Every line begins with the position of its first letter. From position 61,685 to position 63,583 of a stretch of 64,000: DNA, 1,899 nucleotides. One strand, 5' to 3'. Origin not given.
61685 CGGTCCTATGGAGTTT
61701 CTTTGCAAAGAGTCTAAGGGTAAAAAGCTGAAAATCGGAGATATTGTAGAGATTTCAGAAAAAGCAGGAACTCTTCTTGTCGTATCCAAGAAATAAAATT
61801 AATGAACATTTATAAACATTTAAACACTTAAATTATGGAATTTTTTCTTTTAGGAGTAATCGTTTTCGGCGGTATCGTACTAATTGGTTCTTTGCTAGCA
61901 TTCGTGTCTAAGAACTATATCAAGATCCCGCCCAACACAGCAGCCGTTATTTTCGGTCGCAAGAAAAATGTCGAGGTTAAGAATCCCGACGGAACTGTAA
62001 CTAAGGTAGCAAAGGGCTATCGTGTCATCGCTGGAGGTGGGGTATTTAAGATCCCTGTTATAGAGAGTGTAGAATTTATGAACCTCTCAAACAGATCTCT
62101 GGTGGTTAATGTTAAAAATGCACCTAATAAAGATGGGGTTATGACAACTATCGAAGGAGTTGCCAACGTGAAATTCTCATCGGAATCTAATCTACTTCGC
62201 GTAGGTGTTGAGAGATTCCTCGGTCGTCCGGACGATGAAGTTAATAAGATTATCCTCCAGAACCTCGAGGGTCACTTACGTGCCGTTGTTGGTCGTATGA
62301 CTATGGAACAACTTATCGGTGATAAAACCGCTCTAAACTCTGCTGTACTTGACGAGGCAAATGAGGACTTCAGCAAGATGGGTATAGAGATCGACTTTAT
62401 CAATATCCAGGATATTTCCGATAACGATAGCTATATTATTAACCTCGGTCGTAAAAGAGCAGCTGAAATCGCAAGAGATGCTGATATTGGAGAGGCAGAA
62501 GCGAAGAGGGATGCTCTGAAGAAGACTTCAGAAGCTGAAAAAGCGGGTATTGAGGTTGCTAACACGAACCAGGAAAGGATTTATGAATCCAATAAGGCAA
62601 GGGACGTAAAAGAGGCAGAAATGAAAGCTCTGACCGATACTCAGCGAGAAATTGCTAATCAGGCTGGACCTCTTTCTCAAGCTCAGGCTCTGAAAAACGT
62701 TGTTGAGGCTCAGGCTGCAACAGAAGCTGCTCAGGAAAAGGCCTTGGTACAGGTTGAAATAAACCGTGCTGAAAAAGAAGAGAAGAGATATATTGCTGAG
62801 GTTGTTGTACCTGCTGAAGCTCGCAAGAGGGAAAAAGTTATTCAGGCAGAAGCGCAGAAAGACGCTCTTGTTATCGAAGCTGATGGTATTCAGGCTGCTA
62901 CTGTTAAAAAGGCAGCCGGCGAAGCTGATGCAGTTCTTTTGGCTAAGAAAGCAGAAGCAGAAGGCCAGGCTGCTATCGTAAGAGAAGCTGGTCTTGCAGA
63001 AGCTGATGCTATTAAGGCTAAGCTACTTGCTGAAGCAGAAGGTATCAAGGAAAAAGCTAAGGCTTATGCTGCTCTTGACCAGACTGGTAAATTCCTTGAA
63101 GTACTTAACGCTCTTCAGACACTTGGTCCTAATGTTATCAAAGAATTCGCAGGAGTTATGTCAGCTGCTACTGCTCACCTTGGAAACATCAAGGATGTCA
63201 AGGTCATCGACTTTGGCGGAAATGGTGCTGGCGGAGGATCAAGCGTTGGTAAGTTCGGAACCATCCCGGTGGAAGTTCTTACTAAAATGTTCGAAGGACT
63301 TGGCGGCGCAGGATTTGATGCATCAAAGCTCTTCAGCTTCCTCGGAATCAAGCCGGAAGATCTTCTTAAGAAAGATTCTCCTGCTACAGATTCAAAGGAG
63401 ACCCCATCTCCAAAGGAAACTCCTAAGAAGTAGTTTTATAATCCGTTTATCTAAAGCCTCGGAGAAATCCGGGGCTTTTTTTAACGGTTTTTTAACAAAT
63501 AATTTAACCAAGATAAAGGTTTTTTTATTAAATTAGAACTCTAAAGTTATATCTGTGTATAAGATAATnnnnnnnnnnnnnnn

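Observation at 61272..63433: Phage-borne NfeD-flotillin (YuaF/FloT-like) operon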

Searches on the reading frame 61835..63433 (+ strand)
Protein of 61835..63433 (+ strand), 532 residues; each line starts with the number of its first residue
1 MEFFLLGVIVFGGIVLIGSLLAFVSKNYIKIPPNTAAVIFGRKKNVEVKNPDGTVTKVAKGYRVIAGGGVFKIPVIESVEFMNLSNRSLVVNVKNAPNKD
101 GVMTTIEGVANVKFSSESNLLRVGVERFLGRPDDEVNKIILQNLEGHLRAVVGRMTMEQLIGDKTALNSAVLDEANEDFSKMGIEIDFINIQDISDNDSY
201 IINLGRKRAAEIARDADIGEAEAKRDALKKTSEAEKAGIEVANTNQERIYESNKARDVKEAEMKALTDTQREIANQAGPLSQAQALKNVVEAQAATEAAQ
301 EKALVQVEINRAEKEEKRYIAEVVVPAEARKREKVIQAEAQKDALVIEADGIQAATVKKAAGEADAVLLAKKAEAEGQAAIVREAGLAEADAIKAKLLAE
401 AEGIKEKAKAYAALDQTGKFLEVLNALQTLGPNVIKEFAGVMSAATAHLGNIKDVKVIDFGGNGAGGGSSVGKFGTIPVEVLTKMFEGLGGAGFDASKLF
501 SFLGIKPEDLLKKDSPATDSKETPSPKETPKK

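Call 3: search_protein_families(library=pfam, proteins=[window:61835-63433:+], max_evalue=0.01)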
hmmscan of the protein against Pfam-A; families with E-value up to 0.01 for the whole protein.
window:61835-63433:+ (532 aa): 2 families
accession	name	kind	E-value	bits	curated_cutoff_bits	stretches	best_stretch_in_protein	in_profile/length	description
PF01145.31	Band_7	-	3.3e-26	92.9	23.6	1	30-224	2-175/176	SPFH domain / Band 7 family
PF15975.10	Flot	-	3.2e-06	27.7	27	1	388-470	11-86/124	Flotillin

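Call 4: search_protein_families(library=phrogs, proteins=[window:61835-63433:+], max_evalue=0.001)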
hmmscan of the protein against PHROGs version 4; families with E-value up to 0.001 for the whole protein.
window:61835-63433:+ (532 aa): 1 family
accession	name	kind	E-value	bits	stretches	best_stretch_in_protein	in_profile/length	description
phrog_200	-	other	1.9e-10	41.4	1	10-272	85-315/379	lipoprotein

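Call 6: search_protein_families(library=ncbifam, proteins=[window:61835-63433:+], max_evalue=1)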
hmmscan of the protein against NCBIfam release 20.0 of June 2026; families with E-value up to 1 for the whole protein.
window:61835-63433:+ (532 aa): 2 families
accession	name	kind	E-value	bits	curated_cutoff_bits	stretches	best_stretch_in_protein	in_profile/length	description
NF058507.1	FlotScfldFlot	equivalog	2.9e-61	208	700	1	14-485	8-459/477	flotillin lipid rafts scaffold protein FloT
NF045780.1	TrlF_fam_ATP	equivalog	0.27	9.8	350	1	174-411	439-667/944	TrlF family AAA-like ATPase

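Call 11: search_dna_similar(collection=phages, query=window:61835-63433:+, mode=protein, max_rows=30)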
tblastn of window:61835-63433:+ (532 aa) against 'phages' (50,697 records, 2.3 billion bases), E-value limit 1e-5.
Records with a match: 10; places in all: 10; records where one place covers at least 80% of the query: 3.
Best place of each record, by identity: <60% 10.
By first word of the organism name: Bacteriophage 4; Enterococcus 2; Listeria 2; Vibrio 1; phage 1.
By host as written in the record: - 6; Listeria monocytogenes 2; Enterococcus faecalis 1; Vibrio parahaemolyticus ATCC 17802 1.
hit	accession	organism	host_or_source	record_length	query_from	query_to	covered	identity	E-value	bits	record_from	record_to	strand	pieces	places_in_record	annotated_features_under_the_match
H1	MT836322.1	Bacteriophage sp.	human fecal samples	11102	28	515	92%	26.5%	6e-23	109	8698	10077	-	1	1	record has no annotation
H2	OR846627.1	Enterococcus phage Efs 1-1-1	Enterococcus faecalis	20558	28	459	81%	28.8%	2e-31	135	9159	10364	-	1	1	record has no annotation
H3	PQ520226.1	Enterococcus phage IME_EF3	-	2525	33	459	80%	28.9%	2e-31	134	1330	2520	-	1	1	record has no annotation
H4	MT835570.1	Bacteriophage sp.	human fecal samples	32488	26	393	69%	29.6%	1e-30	133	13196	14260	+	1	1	record has no annotation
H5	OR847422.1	Listeria phage LM 4-11-1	Listeria monocytogenes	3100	144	459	59%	30.8%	3e-22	106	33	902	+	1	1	record has no annotation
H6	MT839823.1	Bacteriophage sp.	human fecal samples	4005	28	393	69%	25.3%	9e-20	99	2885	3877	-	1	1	record has no annotation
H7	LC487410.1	Vibrio phage KIT04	Vibrio parahaemolyticus ATCC 17802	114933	26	386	68%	24.6%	4e-12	75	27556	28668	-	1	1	flotillin family protein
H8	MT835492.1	Bacteriophage sp.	human fecal samples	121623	28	340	59%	27.2%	8e-21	102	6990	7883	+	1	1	record has no annotation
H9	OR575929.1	phage csAssE-Sib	human gut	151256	19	273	48%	24.4%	2e-13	80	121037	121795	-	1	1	flotillin family protein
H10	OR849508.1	Listeria phage LM 4-14-1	Listeria monocytogenes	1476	23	186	31%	28.1%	2e-11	72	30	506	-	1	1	record has no annotation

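Call 13: find_homologous_proteins(query=window:61835-63433:+, max_evalue=1e-10)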
Query window:61835-63433:+ (532 aa): 3598 proteins with E <= 1e-10 among 8000 candidates; the best 120 are listed.
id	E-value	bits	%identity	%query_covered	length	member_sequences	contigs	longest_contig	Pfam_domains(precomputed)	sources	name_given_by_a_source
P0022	0.0e+0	1083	98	100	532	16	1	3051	PF01145.32,PF15975.11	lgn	-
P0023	8.7e-283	957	86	100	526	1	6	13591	PF01145.32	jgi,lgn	-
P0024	2.6e-277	938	88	96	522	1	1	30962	PF01145.32,PF15975.11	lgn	-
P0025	2.3e-276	935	85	100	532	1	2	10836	PF01145.32,PF15975.11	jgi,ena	jgi:flotillin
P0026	2.7e-263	892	83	96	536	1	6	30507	PF01145.32,PF15975.11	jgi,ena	-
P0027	4.6e-263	892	82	96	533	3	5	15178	PF01145.32,PF15975.11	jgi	jgi:flotillin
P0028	1.3e-260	883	80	100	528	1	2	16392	PF01145.32,PF15975.11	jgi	jgi:flotillin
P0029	8.4e-259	877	81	99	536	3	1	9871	PF01145.32,PF15975.11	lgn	-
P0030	1.8e-253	860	79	98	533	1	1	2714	PF01145.32,PF15975.11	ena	-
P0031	5.8e-245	832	76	98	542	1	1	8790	PF01145.32,PF15975.11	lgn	-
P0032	8.9e-245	831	78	96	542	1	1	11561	PF01145.32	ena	-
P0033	1.8e-244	830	76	100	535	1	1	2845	PF01145.32,PF15975.11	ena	-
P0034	9.7e-243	825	76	98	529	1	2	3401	PF01145.32,PF15975.11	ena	-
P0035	2.3e-242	823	76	100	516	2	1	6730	PF01145.32,PF15975.11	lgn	-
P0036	2.6e-239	813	75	96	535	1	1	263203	PF01145.32,PF15975.11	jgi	jgi:flotillin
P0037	1.5e-237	807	73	100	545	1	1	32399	PF01145.32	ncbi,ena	-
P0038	8.8e-235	798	75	98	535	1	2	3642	PF01145.32,PF15975.11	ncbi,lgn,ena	-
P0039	1.9e-220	751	71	96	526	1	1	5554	PF01145.32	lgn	-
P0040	5.1e-220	750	71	98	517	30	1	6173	PF01145.32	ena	-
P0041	1.2e-219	748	69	99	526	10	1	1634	PF01145.32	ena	-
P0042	2.6e-219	747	70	95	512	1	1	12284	PF01145.32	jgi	-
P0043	7.4e-216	736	84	81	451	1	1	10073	PF01145.32,PF15975.11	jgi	-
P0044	1.2e-215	735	69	96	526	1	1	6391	PF01145.32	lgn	-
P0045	1.5e-214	732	70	98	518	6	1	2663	PF01145.32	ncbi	-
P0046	4.4e-213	727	69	95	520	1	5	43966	PF01145.32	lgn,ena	-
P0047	7.8e-213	726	67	99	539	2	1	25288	PF01145.32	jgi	-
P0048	9.9e-213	726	69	95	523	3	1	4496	PF01145.32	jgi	jgi:flotillin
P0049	2.8e-211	721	69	96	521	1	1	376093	PF01145.32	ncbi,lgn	-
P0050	3.3e-211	721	68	98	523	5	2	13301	PF01145.32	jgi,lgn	-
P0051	1.2e-210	719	67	99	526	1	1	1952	PF01145.32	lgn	-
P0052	1.2e-208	712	67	99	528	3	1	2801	PF01145.32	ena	-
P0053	3.1e-208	711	67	96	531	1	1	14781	PF01145.32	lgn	-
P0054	4.8e-208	710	66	100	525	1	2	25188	PF01145.32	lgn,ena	-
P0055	7.1e-207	706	68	98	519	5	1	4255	PF01145.32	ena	-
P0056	1.1e-205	702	68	96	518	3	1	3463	PF01145.32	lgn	-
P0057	2.1e-205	701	65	100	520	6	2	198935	PF01145.32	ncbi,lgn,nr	ncbi:MAG: SPFH domain-containing protein [Candidatus Nanoarchaeia archaeon]|nr:SPFH domain-containin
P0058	2.4e-203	695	66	98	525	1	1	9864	PF01145.32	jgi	jgi:flotillin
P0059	8.6e-202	689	66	96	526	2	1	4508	PF01145.32,PF15975.11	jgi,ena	-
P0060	8.8e-201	686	65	95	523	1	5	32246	PF01145.32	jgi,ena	-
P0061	3.2e-200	684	67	95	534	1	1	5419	PF01145.32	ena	-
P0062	6.2e-198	677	64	95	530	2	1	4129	PF01145.32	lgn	-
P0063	1.8e-197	675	65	98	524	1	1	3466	PF01145.32,PF15975.11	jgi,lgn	-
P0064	5.3e-197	674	65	95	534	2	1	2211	PF01145.32,PF15975.11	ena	-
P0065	8.2e-197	673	63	99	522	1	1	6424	PF01145.32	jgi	jgi:flotillin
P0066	8.4e-197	673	63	98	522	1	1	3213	PF01145.32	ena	-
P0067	2.8e-196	671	62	99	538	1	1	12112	PF01145.32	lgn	-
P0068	1.3e-195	669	63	100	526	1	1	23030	PF01145.32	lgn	-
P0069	5.1e-195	667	63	99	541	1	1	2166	PF01145.32,PF15975.11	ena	-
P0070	9.0e-195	666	63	99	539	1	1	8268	PF01145.32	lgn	-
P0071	1.3e-194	666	64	97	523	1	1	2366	PF01145.32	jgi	jgi:flotillin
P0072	2.5e-194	665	66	94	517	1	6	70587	PF01145.32,PF15975.11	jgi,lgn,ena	-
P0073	7.6e-194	663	66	95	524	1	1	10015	PF01145.32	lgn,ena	-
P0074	1.1e-193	663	66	92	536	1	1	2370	PF01145.32,PF15975.11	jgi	jgi:flotillin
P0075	2.4e-193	662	63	100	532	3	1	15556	PF01145.32,PF15975.11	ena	-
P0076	6.8e-193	660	64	100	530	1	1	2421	PF01145.32,PF15975.11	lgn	-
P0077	1.2e-192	659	65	94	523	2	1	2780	PF01145.32,PF15975.11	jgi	-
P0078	1.6e-192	659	63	99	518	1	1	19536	PF01145.32,PF15975.11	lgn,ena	-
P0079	2.8e-192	658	63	98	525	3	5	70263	PF01145.32,PF15975.11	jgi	jgi:flotillin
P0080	5.5e-192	657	64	95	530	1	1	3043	PF01145.32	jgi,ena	-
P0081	1.2e-191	656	64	98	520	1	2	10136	PF01145.32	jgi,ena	-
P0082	7.7e-191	653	64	92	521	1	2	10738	PF01145.32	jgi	jgi:flotillin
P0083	2.7e-190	652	64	94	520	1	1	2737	PF01145.32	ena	-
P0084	1.5e-189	649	64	94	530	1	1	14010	PF01145.32,PF15975.11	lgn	-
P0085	2.1e-189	649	61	99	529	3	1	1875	PF01145.32,PF15975.11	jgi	jgi:flotillin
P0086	3.9e-189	648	62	96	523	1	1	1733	PF01145.32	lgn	-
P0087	5.1e-189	647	63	99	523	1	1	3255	PF01145.32,PF15975.11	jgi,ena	-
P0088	4.0e-187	641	61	95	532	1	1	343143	PF01145.32,PF15975.11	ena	-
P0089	3.0e-186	638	64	95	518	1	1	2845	PF01145.32,PF15975.11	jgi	-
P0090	3.9e-186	638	61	98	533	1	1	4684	PF01145.32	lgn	-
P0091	1.2e-185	636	62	99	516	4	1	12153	PF01145.32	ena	-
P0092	2.2e-185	635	62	99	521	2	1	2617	PF01145.32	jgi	jgi:flotillin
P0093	2.3e-185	635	63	95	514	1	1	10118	PF01145.32,PF15975.11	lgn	-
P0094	4.6e-185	634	61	99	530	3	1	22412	PF01145.32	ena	-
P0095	3.4e-184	631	61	95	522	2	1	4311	PF01145.32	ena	-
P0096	8.7e-183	627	59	98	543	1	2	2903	PF01145.32,PF15975.11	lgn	-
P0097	1.3e-182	626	61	96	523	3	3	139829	PF01145.32,PF15975.11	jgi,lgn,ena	-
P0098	7.2e-181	621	61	95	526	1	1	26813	PF01145.32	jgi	jgi:flotillin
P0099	1.6e-180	619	80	69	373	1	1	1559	PF01145.32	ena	-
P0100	1.3e-179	616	61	93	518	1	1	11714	PF01145.32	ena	-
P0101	1.2e-178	613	59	98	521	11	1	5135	PF01145.32,PF15975.11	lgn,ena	-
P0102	2.5e-178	612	61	96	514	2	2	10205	PF01145.32,PF15975.11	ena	-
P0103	5.3e-178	611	58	94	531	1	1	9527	PF01145.32,PF15975.11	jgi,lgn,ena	-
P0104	1.6e-177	610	59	97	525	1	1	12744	PF01145.32,PF15975.11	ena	-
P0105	2.4e-177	609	58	100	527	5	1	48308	PF01145.32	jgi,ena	-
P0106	4.1e-177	608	59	98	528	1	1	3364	PF01145.32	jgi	jgi:flotillin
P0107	2.3e-174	599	65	90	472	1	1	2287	PF01145.32,PF15975.11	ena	-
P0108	1.1e-172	594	59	98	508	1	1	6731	PF01145.32,PF15975.11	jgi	jgi:flotillin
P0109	4.9e-169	582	58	95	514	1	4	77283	PF01145.32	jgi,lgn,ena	-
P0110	9.8e-169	581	56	96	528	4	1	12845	PF01145.32,PF15975.11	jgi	jgi:flotillin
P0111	2.3e-166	573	68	79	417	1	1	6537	PF01145.32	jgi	jgi:flotillin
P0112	3.3e-166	572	54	99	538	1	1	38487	PF01145.32,PF15975.11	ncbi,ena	-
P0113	7.0e-157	541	53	98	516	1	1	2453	PF01145.32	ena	-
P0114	3.1e-145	503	64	77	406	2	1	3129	PF01145.32,PF15975.11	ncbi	-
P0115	5.7e-143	496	75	60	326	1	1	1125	PF01145.32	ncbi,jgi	-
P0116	1.4e-141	491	58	83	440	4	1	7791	PF01145.32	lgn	-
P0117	4.0e-140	486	62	77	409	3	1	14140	PF01145.32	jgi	-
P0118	1.8e-125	438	45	99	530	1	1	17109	PF01145.32,PF15975.11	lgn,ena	-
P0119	2.7e-124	434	47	96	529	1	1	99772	PF01145.32,PF15975.11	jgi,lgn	-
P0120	1.5e-123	431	47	98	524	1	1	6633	PF01145.32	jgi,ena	-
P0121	2.2e-123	431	47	96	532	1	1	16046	PF01145.32,PF15975.11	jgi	jgi:flotillin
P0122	1.0e-121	425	46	96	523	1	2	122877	PF01145.32,PF15975.11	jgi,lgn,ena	-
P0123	3.3e-121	424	46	96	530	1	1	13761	PF01145.32,PF15975.11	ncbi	-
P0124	4.2e-121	423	46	92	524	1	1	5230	PF01145.32,PF15975.11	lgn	-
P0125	1.0e-119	419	64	64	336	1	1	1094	PF01145.32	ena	-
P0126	1.1e-113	399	41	96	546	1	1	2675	PF01145.32,PF15975.11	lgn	-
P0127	3.0e-113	398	44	95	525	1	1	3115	PF01145.32,PF15975.11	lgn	-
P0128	2.7e-112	394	44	97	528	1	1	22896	PF01145.32,PF15975.11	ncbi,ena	-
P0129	4.6e-112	394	42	98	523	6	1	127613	PF01145.32,PF15975.11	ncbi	-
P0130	5.0e-112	394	41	98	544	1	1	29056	PF01145.32,PF15975.11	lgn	-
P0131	9.5e-111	389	42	94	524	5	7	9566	PF01145.32,PF15975.11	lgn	-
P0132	1.5e-110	389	43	95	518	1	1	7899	PF01145.32,PF15975.11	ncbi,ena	-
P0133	1.7e-108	382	43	99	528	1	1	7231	PF01145.32,PF15975.11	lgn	-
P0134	2.1e-108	382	42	94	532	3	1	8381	PF01145.32,PF15975.11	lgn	-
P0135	3.5e-108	381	44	91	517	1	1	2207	PF01145.32,PF15975.11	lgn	-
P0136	1.3e-106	376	41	94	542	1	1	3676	PF01145.32,PF15975.11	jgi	jgi:flotillin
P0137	3.0e-106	375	41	95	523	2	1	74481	PF01145.32,PF15975.11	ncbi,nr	ncbi:MAG: flotillin family protein [Nitrospirae bacterium]|nr:flotillin family protein [Nitrospirota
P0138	1.1e-105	373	43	94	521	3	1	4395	PF01145.32,PF15975.11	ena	-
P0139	1.9e-105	372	41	95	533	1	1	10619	PF01145.32,PF15975.11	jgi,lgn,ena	-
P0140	4.0e-105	371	42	99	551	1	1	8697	PF01145.32,PF15975.11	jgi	-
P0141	9.0e-105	370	42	92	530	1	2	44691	PF01145.32,PF15975.11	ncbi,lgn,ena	-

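Call 15: find_encoding_contigs(protein=P0036, flank=10000, max_places=2)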
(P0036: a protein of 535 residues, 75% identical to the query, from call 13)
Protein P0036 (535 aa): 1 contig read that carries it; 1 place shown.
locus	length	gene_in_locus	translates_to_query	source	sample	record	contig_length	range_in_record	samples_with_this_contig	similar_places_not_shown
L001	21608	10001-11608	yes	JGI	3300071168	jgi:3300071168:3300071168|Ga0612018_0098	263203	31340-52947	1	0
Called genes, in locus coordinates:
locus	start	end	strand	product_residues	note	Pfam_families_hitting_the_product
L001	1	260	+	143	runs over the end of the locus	-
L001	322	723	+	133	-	-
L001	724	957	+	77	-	-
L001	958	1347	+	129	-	PF13671:AAA_33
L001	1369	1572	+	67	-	-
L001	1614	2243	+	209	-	-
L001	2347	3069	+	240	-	PF00486:Trans_reg_C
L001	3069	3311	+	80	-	-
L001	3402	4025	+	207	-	-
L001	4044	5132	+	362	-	PF10127:RlaP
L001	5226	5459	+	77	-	-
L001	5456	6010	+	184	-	PF00293:NUDIX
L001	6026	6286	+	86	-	-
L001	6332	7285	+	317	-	PF00004:AAA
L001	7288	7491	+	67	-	-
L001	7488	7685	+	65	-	-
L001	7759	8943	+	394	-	PF02739:5_3_exonuc_N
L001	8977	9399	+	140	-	-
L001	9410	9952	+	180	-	-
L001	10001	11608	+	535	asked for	PF01145:Band_7, PF15975:Flot (weak)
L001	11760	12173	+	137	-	-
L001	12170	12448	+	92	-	-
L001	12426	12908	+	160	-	-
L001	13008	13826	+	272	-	-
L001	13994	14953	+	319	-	-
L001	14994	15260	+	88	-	-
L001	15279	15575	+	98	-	-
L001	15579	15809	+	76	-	-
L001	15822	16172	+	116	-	-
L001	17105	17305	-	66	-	-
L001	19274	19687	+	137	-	-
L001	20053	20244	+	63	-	-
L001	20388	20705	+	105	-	-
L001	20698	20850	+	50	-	-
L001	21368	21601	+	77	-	-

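Call 16: find_encoding_contigs(protein=P0049, flank=10000, max_places=2)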
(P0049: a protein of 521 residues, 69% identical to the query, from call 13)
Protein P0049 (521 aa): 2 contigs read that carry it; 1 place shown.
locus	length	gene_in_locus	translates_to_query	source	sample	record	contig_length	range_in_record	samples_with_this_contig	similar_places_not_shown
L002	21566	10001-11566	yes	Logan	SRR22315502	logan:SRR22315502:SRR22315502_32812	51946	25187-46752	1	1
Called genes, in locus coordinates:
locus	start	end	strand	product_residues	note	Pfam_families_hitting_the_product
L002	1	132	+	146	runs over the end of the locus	-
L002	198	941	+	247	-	PF00486:Trans_reg_C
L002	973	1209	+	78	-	-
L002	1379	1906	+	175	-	-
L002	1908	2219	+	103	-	-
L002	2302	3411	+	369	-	PF10127:RlaP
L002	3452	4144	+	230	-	PF19835:SegE_GIY-YIG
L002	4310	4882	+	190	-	PF00293:NUDIX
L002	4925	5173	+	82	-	-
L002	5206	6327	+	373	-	-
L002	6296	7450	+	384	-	-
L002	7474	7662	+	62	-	-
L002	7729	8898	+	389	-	PF02739:5_3_exonuc_N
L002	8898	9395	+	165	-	-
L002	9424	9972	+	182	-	-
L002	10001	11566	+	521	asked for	PF01145:Band_7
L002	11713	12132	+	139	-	-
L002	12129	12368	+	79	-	-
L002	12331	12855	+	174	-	-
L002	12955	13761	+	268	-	PF01832:Glucosaminidase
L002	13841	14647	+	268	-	PF00112:Peptidase_C1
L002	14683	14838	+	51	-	-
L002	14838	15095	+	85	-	-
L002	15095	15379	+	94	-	-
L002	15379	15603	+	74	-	-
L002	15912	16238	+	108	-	-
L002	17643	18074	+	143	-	-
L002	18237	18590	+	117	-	-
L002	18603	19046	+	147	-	-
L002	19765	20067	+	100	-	-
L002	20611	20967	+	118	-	-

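Call 17: find_encoding_contigs(protein=P0088, flank=8000, max_places=1)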
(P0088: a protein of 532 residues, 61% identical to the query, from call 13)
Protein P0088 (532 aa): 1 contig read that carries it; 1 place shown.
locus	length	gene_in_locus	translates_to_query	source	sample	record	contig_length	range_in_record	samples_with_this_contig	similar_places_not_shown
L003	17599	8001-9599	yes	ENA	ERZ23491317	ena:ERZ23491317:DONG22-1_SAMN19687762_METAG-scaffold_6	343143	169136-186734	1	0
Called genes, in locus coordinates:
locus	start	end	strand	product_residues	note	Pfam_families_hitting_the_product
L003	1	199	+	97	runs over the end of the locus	-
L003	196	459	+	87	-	-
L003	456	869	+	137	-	PF01981:PTH2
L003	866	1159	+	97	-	-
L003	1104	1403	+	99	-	-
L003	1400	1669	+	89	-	-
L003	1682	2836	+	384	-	PF10127:RlaP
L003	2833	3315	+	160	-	-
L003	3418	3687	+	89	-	-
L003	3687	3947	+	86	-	-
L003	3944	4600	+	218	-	PF00293:NUDIX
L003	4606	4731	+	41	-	-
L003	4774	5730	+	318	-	PF00004:AAA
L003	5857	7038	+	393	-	PF02739:5_3_exonuc_N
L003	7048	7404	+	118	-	-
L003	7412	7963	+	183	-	-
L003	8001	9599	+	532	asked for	PF01145:Band_7, PF15975:Flot (weak)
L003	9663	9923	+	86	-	-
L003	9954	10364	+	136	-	-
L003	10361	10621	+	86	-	-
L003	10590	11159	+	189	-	-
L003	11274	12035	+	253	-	PF01832:Glucosaminidase (faint)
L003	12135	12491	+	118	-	-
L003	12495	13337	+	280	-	-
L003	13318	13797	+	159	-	-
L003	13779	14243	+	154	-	-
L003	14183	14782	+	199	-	-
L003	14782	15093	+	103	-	-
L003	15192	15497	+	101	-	-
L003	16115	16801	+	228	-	-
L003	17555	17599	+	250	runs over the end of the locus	-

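Call 18: find_encoding_contigs(protein=P0119, flank=8000, max_places=1)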
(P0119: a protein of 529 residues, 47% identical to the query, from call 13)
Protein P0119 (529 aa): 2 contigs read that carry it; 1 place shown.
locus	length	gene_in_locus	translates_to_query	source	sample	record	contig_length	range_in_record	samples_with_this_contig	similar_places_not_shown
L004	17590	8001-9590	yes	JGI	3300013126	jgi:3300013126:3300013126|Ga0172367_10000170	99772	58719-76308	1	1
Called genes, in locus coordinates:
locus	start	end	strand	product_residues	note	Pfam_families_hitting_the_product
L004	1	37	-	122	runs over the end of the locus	PF00828:Ribosomal_L27A (weak)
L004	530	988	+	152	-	-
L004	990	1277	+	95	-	-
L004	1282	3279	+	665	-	PF01935:DUF87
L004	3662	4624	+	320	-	-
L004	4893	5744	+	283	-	-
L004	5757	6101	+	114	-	-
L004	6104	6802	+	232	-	PF03544:TonB_C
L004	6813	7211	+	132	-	-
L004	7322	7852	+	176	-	-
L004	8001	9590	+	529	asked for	PF01145:Band_7, PF15975:Flot (weak)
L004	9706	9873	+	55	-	-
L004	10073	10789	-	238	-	PF01193:RNA_pol_L, PF01000:RNA_pol_A_bac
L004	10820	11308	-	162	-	PF00411:Ribosomal_S11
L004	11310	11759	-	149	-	PF01479:S4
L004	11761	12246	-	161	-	PF00416:Ribosomal_S13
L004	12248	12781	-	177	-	PF04919:DUF655, PF14579:HHH_6 (faint)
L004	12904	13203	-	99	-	PF03874:RNA_pol_Rpb4 (weak)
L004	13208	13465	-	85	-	PF01157:Ribosomal_L21e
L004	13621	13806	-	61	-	-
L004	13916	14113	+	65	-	PF01194:RNA_pol_N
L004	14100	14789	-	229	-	-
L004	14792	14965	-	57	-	-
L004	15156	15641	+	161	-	-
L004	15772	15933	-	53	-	-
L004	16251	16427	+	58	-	-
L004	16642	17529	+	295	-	PF02355:SecD_SecF_C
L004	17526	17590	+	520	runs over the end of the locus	PF02355:SecD_SecF_C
